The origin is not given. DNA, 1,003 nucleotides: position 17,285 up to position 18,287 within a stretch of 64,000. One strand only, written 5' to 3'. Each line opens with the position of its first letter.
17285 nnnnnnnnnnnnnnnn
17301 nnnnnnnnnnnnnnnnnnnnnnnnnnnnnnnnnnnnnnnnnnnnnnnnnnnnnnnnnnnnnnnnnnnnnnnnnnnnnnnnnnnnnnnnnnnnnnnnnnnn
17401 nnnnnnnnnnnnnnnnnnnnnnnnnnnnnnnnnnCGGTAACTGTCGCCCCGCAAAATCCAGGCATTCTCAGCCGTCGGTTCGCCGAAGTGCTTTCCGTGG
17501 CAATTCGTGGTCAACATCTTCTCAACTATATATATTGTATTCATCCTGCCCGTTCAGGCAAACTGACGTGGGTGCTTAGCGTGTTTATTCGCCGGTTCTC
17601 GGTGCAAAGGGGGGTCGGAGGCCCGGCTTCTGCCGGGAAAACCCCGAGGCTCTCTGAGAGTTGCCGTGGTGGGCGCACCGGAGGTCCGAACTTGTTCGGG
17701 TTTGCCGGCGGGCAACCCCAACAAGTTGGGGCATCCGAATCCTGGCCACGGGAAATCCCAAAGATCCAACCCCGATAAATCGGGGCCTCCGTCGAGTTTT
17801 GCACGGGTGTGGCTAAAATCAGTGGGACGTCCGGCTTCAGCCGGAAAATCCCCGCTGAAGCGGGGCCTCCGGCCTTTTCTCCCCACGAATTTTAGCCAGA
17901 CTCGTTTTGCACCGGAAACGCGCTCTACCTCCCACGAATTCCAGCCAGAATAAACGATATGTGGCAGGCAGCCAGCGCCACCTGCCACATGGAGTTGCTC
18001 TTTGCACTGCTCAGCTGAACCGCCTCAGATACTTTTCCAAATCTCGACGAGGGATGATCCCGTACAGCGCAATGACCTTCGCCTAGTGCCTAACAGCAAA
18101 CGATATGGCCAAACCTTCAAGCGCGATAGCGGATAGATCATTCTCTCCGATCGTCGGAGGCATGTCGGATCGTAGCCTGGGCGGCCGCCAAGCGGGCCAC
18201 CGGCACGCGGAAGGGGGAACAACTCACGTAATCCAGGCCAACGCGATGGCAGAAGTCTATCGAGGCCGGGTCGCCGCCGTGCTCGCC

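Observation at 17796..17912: Previously unannotated ~99-bp MITE family with 8-9-bp target-site duplications, at least 11 copies in 64 kb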

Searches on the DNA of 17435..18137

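Call 40: search_rna_families(source=window, start=17435, end=18137, threshold=evalue, max_evalue=1)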
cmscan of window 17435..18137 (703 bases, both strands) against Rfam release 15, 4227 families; matches with E-value up to 1: 1.
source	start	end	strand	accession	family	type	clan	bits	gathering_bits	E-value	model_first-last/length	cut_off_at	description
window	17846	17882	-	RF00195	RsmY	Gene; sRNA;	CL00106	15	57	0.33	84-121/121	no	RsmY RNA family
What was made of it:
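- On Any Rfam RNA family: An E-value search of 17435-18137 gave only a chance-level RsmY hit at 15 bits (call 40).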
